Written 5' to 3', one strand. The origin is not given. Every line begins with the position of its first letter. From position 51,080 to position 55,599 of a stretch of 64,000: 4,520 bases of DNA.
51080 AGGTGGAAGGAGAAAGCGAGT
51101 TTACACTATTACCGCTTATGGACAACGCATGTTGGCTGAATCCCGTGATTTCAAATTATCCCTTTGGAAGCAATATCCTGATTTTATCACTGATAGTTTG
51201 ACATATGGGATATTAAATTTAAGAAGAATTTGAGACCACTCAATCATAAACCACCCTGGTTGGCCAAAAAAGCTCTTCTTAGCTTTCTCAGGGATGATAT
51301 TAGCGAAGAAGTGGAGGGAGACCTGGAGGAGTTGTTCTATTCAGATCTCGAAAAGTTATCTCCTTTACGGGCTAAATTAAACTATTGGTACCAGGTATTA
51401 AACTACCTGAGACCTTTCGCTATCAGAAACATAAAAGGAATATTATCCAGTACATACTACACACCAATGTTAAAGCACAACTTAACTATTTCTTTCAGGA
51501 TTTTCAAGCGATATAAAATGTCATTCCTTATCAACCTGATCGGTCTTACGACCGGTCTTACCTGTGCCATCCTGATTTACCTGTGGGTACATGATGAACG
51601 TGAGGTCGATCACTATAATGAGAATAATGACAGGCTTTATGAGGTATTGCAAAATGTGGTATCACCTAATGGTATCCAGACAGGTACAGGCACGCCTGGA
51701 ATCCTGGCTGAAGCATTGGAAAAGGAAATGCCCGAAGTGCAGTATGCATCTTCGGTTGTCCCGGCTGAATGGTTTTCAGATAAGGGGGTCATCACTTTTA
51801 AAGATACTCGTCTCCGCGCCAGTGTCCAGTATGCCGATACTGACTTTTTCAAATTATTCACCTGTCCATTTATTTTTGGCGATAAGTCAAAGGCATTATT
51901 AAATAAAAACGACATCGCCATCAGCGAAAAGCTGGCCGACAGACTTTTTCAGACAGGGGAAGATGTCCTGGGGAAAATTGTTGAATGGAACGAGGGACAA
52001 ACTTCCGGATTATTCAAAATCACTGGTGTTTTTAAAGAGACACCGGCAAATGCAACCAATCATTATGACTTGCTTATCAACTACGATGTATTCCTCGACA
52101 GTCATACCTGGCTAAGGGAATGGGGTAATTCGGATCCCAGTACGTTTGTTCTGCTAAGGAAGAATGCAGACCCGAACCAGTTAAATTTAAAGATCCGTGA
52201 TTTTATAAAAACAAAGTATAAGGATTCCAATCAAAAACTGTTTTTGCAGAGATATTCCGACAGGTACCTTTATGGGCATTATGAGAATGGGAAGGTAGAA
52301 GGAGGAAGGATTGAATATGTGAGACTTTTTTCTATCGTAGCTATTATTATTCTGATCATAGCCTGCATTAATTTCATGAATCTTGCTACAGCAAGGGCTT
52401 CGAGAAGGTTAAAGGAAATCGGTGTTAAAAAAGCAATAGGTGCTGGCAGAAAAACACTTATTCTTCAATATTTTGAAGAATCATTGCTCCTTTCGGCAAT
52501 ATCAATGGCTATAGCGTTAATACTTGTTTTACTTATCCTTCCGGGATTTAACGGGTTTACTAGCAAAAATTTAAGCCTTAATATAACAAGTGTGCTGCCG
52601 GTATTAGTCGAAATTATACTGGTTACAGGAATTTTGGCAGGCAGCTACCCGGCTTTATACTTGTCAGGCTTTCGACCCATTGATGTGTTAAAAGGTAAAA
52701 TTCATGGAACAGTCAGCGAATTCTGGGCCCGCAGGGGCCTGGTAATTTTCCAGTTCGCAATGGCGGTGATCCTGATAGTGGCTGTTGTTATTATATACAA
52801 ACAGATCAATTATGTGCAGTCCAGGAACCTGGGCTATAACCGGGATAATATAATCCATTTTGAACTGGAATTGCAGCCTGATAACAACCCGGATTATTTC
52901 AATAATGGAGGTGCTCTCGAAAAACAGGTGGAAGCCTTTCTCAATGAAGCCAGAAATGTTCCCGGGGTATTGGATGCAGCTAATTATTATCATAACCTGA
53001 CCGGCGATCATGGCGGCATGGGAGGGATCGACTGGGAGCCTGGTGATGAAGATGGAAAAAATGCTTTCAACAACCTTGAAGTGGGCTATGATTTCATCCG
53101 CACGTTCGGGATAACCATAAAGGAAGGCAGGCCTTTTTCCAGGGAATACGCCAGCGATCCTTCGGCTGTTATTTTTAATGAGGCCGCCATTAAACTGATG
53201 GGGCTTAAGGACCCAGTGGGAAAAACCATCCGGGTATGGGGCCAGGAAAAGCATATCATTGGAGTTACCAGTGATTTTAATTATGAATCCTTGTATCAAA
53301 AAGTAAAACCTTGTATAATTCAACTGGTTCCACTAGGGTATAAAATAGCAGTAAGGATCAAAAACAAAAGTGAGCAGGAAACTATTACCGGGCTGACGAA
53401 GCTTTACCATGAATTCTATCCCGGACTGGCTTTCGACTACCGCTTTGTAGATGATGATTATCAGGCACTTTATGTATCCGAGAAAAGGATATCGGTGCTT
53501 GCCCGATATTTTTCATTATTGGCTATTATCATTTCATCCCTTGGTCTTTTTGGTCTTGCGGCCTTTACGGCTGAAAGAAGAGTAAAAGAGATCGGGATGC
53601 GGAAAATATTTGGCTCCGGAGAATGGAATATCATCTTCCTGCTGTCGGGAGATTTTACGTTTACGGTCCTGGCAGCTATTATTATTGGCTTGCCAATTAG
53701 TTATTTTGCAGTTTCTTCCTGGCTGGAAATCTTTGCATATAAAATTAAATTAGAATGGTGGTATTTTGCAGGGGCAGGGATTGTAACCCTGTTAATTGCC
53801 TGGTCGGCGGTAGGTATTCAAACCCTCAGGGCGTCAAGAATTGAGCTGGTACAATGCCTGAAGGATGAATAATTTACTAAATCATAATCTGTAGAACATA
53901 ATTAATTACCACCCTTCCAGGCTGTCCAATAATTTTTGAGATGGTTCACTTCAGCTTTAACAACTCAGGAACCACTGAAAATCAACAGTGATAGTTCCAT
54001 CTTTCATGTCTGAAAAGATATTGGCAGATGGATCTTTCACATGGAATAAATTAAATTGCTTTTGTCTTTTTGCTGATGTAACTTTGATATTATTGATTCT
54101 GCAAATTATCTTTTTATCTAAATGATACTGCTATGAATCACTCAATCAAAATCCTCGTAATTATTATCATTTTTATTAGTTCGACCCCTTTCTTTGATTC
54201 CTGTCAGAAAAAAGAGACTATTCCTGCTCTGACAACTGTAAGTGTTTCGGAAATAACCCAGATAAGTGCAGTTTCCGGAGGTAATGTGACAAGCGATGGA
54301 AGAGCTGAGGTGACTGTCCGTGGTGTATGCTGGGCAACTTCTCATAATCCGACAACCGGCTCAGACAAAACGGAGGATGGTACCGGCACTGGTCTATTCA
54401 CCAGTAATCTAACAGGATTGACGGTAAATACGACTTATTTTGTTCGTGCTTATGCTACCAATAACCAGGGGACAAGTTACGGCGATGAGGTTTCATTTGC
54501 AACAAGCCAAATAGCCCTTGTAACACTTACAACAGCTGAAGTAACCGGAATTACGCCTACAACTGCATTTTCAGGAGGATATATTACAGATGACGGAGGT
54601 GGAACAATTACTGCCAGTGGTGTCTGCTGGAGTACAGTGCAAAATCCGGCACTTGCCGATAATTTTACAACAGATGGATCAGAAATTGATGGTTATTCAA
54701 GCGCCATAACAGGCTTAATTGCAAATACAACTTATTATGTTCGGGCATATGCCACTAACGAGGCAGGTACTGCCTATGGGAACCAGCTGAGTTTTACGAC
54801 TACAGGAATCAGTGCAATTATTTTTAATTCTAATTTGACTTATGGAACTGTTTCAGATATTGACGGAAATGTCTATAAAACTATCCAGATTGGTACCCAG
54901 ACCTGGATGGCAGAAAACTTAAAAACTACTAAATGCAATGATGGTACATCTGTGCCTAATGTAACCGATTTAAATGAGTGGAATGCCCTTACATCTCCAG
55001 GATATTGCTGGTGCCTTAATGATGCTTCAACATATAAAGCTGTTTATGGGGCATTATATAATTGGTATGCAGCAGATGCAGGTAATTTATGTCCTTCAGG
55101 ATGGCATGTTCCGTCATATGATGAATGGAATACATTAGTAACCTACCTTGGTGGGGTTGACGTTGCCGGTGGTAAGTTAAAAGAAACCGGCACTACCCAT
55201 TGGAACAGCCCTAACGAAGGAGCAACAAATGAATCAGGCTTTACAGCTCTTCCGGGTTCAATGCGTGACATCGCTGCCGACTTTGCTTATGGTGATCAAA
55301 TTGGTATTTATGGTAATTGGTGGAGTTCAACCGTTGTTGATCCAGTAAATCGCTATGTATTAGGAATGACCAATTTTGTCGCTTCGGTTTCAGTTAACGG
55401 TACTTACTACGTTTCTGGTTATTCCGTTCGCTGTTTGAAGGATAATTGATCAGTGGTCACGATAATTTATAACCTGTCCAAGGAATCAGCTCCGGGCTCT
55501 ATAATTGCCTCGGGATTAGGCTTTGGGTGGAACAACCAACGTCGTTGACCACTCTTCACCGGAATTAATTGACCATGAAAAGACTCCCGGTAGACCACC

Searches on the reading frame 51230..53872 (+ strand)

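Call 70: search_protein_families(library=pfam, proteins=[window:51230-53872:+], max_evalue=0.00001)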
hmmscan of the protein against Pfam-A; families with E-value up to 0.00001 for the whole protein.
window:51230-53872:+ (880 aa): 2 families
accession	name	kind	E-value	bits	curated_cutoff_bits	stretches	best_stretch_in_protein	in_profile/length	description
PF12704.14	MacB_PCD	-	2.1e-29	103.8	27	2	100-323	2-205/207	MacB-like periplasmic core domain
PF02687.27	FtsX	-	1.7e-21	76.9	25.5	2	369-478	2-115/120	FtsX-like permease C-terminal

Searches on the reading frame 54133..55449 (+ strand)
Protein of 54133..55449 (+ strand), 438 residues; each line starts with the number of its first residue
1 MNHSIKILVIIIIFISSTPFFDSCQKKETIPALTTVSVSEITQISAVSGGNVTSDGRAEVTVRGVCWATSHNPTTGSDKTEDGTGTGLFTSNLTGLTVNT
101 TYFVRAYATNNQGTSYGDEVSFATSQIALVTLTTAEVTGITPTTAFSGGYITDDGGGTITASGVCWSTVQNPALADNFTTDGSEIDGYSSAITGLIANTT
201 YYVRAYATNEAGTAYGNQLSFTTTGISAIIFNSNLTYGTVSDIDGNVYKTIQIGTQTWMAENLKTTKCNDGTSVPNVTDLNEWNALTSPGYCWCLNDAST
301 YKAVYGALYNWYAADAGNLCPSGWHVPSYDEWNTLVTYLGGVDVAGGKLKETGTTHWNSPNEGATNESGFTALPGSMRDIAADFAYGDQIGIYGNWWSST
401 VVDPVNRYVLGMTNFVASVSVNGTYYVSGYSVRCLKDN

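Call 70: search_protein_families(library=pfam, proteins=[window:54133-55449:+], max_evalue=0.00001)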
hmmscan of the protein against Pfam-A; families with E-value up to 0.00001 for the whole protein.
window:54133-55449:+ (438 aa): 1 family
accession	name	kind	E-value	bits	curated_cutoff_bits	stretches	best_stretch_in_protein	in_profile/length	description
PF09603.15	Fib_succ_major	-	2.9e-36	125.9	33.9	1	251-436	1-187/187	Fibrobacter succinogenes major domain (Fib_succ_major)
